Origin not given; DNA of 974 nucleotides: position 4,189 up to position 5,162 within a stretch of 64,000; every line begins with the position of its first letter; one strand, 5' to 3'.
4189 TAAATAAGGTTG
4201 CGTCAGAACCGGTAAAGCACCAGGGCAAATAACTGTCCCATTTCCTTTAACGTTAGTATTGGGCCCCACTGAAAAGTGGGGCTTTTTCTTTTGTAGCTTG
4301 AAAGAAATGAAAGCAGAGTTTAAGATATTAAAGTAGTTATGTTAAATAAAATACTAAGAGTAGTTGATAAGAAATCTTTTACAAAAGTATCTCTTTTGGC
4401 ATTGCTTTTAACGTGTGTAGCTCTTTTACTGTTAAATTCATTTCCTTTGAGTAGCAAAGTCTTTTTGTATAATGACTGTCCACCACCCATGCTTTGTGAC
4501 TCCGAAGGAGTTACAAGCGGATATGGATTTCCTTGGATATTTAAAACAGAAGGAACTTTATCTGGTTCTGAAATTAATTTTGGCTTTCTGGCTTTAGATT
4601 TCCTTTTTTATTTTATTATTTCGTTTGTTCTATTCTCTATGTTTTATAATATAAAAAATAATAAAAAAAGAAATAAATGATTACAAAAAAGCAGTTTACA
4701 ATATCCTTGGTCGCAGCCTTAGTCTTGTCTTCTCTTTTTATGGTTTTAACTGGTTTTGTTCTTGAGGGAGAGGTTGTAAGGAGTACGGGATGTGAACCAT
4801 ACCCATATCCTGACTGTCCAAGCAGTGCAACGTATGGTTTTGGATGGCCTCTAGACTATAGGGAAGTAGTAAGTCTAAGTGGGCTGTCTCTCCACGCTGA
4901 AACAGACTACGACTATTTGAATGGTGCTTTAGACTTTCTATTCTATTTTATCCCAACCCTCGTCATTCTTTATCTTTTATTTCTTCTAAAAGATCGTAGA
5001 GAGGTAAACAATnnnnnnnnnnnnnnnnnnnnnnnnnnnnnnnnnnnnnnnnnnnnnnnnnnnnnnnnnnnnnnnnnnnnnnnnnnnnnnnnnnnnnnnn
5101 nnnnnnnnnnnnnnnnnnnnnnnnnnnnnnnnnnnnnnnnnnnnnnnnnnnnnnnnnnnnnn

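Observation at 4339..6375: Tandem array of six translationally coupled, fast-diverging paralogues of a small two-TM protein with a conserved Cys-Pro loop and YGFPW motif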

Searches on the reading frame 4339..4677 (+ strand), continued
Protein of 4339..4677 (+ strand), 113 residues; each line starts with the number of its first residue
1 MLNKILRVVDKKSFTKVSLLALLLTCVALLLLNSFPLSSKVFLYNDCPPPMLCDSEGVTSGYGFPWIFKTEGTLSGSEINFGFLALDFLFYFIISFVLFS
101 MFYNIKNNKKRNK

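Call 69: find_encoding_contigs(protein=P0051, flank=10000, max_places=3)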
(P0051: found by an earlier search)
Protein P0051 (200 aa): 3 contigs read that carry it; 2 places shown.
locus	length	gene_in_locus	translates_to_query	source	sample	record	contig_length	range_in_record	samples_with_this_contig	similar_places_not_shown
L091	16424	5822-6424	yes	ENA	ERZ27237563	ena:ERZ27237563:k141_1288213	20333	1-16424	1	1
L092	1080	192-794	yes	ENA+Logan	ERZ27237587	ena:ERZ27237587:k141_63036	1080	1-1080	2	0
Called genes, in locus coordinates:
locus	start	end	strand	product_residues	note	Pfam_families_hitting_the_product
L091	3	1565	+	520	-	?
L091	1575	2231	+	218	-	PF01509:TruB_N, PF16198:TruB_C_2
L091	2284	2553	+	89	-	PF00312:Ribosomal_S15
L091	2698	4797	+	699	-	PF01138:RNase_PH, PF03725:RNase_PH_C, PF03726:PNPase, PF01138:RNase_PH, PF00013:KH_1, PF00575:S1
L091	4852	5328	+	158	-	PF13420:Acetyltransf_4, PF00583:Acetyltransf_1, PF13673:Acetyltransf_10, PF13508:Acetyltransf_7, PF08445:FR47 (weak)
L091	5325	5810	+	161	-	PF00149:Metallophos, PF12850:Metallophos_2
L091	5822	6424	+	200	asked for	-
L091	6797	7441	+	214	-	PF03167:UDG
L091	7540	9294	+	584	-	PF00753:Lactamase_B, PF12706:Lactamase_B_2, PF23023:Anti-Pycsar_Apyc1 (faint), PF22505:RNase_J_b_CASP, PF07521:RMMBL (weak), PF17770:RNase_J_C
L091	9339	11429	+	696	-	PF13491:FtsK_4TM, PF17854:FtsK_alpha, PF01580:FtsK_SpoIIIE, PF09397:FtsK_gamma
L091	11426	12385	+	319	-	PF12844:HTH_19 (weak), PF13413:HTH_25, PF09136:Glucodextran_B (weak), PF13464:RodZ_C (weak)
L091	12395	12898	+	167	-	PF04461:YajQ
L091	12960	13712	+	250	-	PF13529:Peptidase_C39_2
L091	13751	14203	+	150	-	-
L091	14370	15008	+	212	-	PF01726:LexA_DNA_bind, PF00717:Peptidase_S24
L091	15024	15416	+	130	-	-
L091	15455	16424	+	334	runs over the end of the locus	PF00154:RecA_N, PF06745:ATPase (weak), PF08423:Rad51, PF27531:MT3502_N (weak), PF01637:ATPase_2 (weak), PF02283:CobU (weak), PF21096:RecA_C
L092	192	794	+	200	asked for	-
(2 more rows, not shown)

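Call 76: predict_structure(alignment_id=A5)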
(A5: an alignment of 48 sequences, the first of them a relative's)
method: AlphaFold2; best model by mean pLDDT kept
length: 211 residues; sequences in the alignment: 48
mean_pLDDT: 73.1   pTM: 0.55
mean pLDDT of the five models: 73.1, 71.7, 71.2, 70.3, 68.6
residues with pLDDT >= 90: 61; 70-90: 74; 50-70: 23; < 50: 53
segments of 3 or more residues with pLDDT < 50: 119-129, 131-136, 145-161, 163-177
pLDDT, mean of each block of 10 residues (from residue 1): 90 96 94 80 90 95 92 96 90 72 79 63 46 48 47 42 47 49 72 74 74 54
secondary structure, 60 per line:
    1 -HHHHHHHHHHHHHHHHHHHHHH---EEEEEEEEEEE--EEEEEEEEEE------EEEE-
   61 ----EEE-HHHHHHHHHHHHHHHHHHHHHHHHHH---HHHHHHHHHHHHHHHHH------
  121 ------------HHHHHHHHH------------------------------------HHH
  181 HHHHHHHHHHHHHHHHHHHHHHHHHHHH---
elements in order: H2-23 E27-37 E40-49 E56-59 E65-67 H69-94 H98-114 H133-141 H178-208
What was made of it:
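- The fused-protein model gave no confident packing of the two halves (pTM 0.55, second half below pLDDT 50; call 76).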

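Call 79: list_cluster_members(proteins=[P0016, P0018, P0019, P0020, P0021, P0022, P0023, P0024, P0045, P0042])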
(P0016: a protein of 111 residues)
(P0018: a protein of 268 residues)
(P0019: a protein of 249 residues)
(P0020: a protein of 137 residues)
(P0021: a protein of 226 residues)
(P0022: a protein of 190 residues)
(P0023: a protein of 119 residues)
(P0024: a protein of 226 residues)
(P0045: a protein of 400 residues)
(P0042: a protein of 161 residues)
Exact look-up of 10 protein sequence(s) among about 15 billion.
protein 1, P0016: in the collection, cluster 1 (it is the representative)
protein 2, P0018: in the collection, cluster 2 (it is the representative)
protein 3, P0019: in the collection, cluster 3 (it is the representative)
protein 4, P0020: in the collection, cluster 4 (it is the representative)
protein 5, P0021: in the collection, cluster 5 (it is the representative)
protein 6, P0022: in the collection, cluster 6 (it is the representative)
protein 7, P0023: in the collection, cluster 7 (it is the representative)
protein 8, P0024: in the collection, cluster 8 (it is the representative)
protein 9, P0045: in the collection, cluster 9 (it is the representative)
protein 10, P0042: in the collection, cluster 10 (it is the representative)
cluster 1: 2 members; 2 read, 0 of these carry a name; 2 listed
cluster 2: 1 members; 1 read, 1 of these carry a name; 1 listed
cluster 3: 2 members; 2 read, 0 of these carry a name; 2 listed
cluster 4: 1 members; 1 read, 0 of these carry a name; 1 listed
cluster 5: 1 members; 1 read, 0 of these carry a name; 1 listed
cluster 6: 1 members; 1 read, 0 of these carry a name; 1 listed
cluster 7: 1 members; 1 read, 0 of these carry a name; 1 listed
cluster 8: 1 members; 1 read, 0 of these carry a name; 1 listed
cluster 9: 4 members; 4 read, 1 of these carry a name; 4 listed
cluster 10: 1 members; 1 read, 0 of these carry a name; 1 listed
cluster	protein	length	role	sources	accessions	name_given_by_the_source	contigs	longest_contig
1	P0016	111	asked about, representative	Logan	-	-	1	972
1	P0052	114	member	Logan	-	-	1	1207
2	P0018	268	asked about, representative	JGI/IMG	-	hypothetical protein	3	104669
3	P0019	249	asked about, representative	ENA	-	-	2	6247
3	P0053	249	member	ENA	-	-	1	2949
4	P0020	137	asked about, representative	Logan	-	-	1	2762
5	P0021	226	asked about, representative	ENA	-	-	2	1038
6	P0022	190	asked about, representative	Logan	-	-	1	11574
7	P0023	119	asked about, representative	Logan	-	-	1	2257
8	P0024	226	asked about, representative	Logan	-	-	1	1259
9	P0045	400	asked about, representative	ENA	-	-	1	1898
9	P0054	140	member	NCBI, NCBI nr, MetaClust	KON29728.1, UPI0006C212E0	hypothetical protein AC480_02570 [miscellaneous Crenarchaeota group archaeon SMTZ1-55] | MAG: hypothetical protein AC480_02570 [miscellaneous Crenarchaeota group archaeon ... | status=active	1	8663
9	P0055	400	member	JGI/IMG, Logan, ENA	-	-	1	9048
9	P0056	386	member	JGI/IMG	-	-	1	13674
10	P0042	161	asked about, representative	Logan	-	-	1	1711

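Call 80: find_encoding_contigs(protein=P0018, flank=7000, max_places=2)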
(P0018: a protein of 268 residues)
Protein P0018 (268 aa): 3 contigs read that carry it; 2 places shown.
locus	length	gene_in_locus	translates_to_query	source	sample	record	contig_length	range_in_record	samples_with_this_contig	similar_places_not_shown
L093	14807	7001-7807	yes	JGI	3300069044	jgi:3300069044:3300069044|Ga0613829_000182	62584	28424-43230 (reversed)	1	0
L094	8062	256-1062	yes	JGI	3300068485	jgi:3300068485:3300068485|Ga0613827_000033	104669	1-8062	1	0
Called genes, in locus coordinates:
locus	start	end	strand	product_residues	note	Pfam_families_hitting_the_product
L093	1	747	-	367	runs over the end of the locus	PF01594:AI-2E_transport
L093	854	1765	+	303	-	PF17773:UPF0176_N, PF00581:Rhodanese, PF12368:Rhodanese_C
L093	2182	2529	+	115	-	PF05635:23S_rRNA_IVP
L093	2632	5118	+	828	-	PF18885:DUF5648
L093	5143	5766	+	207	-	-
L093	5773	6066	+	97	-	-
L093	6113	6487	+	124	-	-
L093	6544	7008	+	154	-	-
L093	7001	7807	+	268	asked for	-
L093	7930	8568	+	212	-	-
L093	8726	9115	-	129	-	PF02823:ATP-synt_DE_N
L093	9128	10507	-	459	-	PF02874:ATP-synt_ab_N, PF00006:ATP-synt_ab, PF22919:ATP-synt_VA_C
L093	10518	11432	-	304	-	PF00231:ATP-synt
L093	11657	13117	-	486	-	PF02874:ATP-synt_ab_N, PF00006:ATP-synt_ab, PF00306:ATP-synt_ab_C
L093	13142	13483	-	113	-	-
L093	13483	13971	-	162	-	PF00430:ATP-synt_B (weak)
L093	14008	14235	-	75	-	PF00137:ATP-synt_C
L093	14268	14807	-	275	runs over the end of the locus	PF00119:ATP-synt_A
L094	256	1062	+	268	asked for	-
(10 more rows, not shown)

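Call 81: find_encoding_contigs(protein=P0022, flank=7000, max_places=2)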
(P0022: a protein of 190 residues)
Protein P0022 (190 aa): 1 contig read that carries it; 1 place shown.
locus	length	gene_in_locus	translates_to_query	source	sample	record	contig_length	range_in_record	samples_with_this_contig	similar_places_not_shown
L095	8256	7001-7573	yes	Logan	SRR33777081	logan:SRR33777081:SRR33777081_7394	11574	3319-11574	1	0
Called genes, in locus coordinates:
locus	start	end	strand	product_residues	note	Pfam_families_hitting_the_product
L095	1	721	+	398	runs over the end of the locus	PF12704:MacB_PCD, PF02687:FtsX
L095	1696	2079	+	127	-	-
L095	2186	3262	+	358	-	PF02912:Phe_tRNA-synt_N, PF01409:tRNA-synt_2d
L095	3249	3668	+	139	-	-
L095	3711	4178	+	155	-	-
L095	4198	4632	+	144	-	-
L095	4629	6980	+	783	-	PF01588:tRNA_bind, PF03483:B3_4, PF03484:B5, PF17759:tRNA_synthFbeta, PF03147:FDX-ACB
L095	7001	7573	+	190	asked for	-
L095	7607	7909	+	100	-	-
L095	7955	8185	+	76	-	-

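Call 91: search_protein_families(library=pfam, proteins=[L001:689-1237:+, L087:9065-11389:+, L003:6275-6628:+], max_evalue=0.001)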
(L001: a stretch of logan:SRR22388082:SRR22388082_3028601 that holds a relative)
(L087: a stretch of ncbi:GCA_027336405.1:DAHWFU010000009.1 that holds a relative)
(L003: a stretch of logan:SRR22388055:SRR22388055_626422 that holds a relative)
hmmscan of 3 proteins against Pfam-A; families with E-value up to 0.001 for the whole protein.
L001:689-1237:+ (183 aa): 0 families

L087:9065-11389:+ (775 aa): 0 families

L003:6275-6628:+ (118 aa): 0 families

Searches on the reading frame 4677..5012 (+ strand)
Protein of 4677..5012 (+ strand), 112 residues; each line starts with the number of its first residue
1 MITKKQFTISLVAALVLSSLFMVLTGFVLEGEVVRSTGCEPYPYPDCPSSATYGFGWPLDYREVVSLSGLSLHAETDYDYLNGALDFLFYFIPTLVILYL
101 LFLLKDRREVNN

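Call 5: search_protein_families(library=pfam, proteins=[window:4677-5012:+], max_evalue=10)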
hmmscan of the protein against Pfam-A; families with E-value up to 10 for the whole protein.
window:4677-5012:+ (112 aa): 1 family
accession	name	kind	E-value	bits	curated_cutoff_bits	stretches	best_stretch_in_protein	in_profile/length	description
PF12666.12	PrgI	-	0.12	13.4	27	1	2-30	17-45/91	PrgI family protein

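Call 6: search_protein_families(library=ncbifam, proteins=[window:4677-5012:+], max_evalue=10)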
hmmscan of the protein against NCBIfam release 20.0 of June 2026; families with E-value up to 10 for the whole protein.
window:4677-5012:+ (112 aa): 0 families

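Call 24: search_protein_families(library=padloc, proteins=[window:4677-5012:+], max_evalue=1)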
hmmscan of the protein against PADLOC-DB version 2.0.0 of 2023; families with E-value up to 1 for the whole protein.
window:4677-5012:+ (112 aa): 0 families

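Call 25: search_protein_families(library=phrogs, proteins=[window:4677-5012:+], max_evalue=1)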
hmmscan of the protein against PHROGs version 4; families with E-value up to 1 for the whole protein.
window:4677-5012:+ (112 aa): 0 families

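Call 29: find_related_loci(query=A3, collection=genome_contigs, flank=8000)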
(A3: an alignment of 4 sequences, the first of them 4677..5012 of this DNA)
Query A3 (112 aa) in genome_contigs; peptide patterns used: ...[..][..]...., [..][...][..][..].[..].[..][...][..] (x = any residue, [..] = any of these).
47 stretches matched a pattern, but none encodes a relative of the query by tblastn (E <= 1e-3).
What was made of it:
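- Only one narrow peptide-pattern scan of GTDB species genomes was possible, and it found nothing (call 29).
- Tried and rejected: The GTDB pattern scan with the closest paralogues found nothing (call 29).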

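Call 43: predict_structure(alignment_id=A4)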
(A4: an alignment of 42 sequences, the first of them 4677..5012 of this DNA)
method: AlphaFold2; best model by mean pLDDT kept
length: 112 residues; sequences in the alignment: 42
mean_pLDDT: 90.4   pTM: 0.75
mean pLDDT of the five models: 90.4, 90.1, 89.8, 89.6, 89.4
residues with pLDDT >= 90: 78; 70-90: 30; 50-70: 4; < 50: 0
segments of 3 or more residues with pLDDT < 50: none
pLDDT, mean of each block of 10 residues (from residue 1): 92 97 93 83 73 94 89 90 97 97 92 83
secondary structure, 60 per line:
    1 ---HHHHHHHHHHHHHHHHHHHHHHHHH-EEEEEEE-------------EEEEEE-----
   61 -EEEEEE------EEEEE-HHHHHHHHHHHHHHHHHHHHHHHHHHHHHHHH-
elements in order: H4-28 E30-36 E50-55 E62-67 E74-78 H80-111
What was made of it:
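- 4677..5015 (+): W2, 112 aa. Loop with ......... and FGWPL, TM2 with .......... ATGA overlap with W1. AlphaFold2 model with pLDDT 90.4 and pTM 0.75: H4-28, four strands, H80-111 (call 43).
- AlphaFold2 pLDDT 90.4, pTM 0.75: TM helix, four strands, TM helix (call 43). The loop is a folded beta domain, which holins lack (call 43; holin part is own knowledge). The predicted fold is confident (call 43).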

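Call 51: find_related_loci(query=A3, collection=metagenome_contigs, flank=6000)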
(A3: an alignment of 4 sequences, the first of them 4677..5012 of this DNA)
Query A3 (112 aa) in metagenome_contigs; peptide patterns used: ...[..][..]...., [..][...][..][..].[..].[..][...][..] (x = any residue, [..] = any of these).
66 stretches matched a pattern; 1 encode a relative of the query (tblastn E <= 1e-3); 1 distinct loci.
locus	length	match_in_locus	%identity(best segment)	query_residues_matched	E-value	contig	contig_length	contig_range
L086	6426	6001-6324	26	6-101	3e-6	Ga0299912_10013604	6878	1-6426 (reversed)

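Call 70: fold_search(model_id=the predicted structure, library=viral)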
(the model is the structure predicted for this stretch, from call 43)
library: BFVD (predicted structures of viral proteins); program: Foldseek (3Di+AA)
matches with E <= 10: 461; with E <= 0.001: 0
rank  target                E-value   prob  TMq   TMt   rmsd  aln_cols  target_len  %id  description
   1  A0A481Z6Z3            4.2e-02  0.47  0.27  0.20  12.9       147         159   10  Uncharacterized protein [Pithovirus LCPAC302]
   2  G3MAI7                4.7e-02  0.25  0.21  0.21  16.1       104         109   12  Gp446 [Bacillus phage G]
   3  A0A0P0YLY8            6.1e-02  0.54  0.32  0.24  14.1       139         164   12  (no name in the UniProt tables at hand)
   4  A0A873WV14            1.5e-01  0.23  0.27  0.18  18.9       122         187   11  Uncharacterized protein [Klebsiella phage Miami]
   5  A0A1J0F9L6            1.7e-01  0.30  0.23  0.16  18.0        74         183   12  (no name in the UniProt tables at hand)
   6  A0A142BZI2            1.8e-01  0.14  0.24  0.16  13.2       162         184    9  (no name in the UniProt tables at hand)
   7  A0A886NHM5            1.9e-01  0.25  0.27  0.19  12.8       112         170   12  (no name in the UniProt tables at hand)
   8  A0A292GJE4            2.1e-01  0.12  0.22  0.19  18.3       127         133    9  (no name in the UniProt tables at hand)
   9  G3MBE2                2.2e-01  0.38  0.31  0.29  15.2       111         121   13  Gp72 [Bacillus phage G]
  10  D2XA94                2.3e-01  0.16  0.24  0.18  11.2       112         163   10  Uncharacterized protein [Marseillevirus marseillevirus]
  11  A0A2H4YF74            3.0e-01  0.15  0.21  0.15  14.6       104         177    6  Uncharacterized protein [Aeromonas phage Ah1]
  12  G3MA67                3.4e-01  0.13  0.23  0.20  17.7       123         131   12  Gp326 [Bacillus phage G]
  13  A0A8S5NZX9            4.1e-01  0.13  0.22  0.09  17.1       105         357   15  Uncharacterized protein [Myoviridae sp. ctLnO19]
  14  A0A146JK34            4.4e-01  0.21  0.27  0.30  15.9        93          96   13  (no name in the UniProt tables at hand)
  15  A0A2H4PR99            5.0e-01  0.09  0.22  0.18  16.7       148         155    7  Uncharacterized protein [Proteus phage PM87]
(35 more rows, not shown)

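Call 78: fold_search(model_id=the predicted structure, library=pdb)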
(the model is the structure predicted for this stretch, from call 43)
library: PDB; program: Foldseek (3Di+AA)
matches with E <= 10: 142; with E <= 0.001: 0
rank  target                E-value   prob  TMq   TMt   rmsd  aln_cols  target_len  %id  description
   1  6hgn_A                1.5e+00  0.04  0.15  0.06  11.3        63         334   14  Crystal structure of Alpha1-antichymotrypsin variant DBS-II-allo-L55V: an allosterically controlled doxorubicin-bindin (released 2019-05-29)
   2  6wxr_B                1.6e+00  0.09  0.24  0.15   6.9        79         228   10  CryoEM structure of mouse DUOX1-DUOXA1 complex in the absence of NADPH (released 2020-09-02)
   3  7ytu_A                1.9e+00  0.11  0.24  0.37  13.7        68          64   12  Crystal structure of vaccinia virus G3/L5 sub-complex (SeMet-labeled, P31 space group) (released 2023-02-08)
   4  6baq_H                1.9e+00  0.05  0.21  0.15  19.5       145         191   10  Mus musculus BPIFA1 (released 2018-05-09)
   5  9y6s_7C               1.9e+00  0.02  0.16  0.01  18.5       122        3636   13  96-nm repeat of the Leishmania tarentolae doublet microtubule (released 2025-12-17)
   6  5gjv_B                2.0e+00  0.07  0.23  0.24  13.0        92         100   11  Structure of the mammalian voltage-gated calcium channel Cav1.1 complex at near atomic resolution (released 2016-09-14)
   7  2qv8_B                2.2e+00  0.15  0.24  0.22   5.9        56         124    7  Structure of the minor pseudopilin EpsH from the Type 2 Secretion System of Vibrio cholerae (released 2008-02-26)
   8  3h8d_C                2.2e+00  0.14  0.26  0.24   4.0        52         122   12  Crystal structure of Myosin VI in complex with Dab2 peptide (released 2009-09-29)
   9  2vsz_A                2.3e+00  0.03  0.18  0.16   9.6       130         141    8  Crystal Structure of the ELMO1 PH domain (released 2009-03-10)
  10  6baq_C                2.3e+00  0.03  0.18  0.13  20.4       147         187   12  Mus musculus BPIFA1 (released 2018-05-09)
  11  3h8d_B                2.5e+00  0.18  0.28  0.30   4.0        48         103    8  Crystal structure of Myosin VI in complex with Dab2 peptide (released 2009-09-29)
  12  9xdc_B                2.5e+00  0.14  0.25  0.10   4.0        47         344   15  TamAB hybrid barrel state (released 2026-01-28)
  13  9iqn                  2.8e+00  0.10  0.27  0.25   4.9        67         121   12  CatM-W86A-L6R, a SnoaL-like protein in complex with substrate mimic L6R (released 2025-07-16)
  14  6wxu_B                2.8e+00  0.10  0.27  0.14   6.7        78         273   13  CryoEM structure of mouse DUOX1-DUOXA1 complex in the dimer-of-dimer state (released 2020-09-02)
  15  2a7l_A                3.0e+00  0.10  0.24  0.22   4.9        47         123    8  Structure of the human hypothetical ubiquitin-conjugating enzyme, LOC55284 (released 2005-09-06)
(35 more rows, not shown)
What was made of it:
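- Tried and rejected: Foldseek against PDB and BFVD gave nothing at E <= 0.001 (calls 70, 78).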

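Call 84: find_related_loci(query=A3, collection=viral_contigs, flank=6000)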
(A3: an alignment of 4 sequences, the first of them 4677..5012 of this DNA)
Query A3 (112 aa) in viral_contigs; peptide patterns used: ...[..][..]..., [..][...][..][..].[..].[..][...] (x = any residue, [..] = any of these).
54 stretches matched a pattern, but none encodes a relative of the query by tblastn (E <= 1e-3).

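Call 85: search_dna_similar(query=window:4677-5012:+, collection=phages, mode=protein, max_evalue=1, max_rows=10)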
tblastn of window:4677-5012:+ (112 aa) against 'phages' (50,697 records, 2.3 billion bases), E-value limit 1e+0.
No match.
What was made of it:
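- On Holin (class II type): No relative was found in IMG/VR or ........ (calls 84, 85).
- No relative in IMG/VR or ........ (calls 84, 85).
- Tried and rejected: The IMG/VR scan and the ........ tblastn search found nothing (calls 84, 85).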
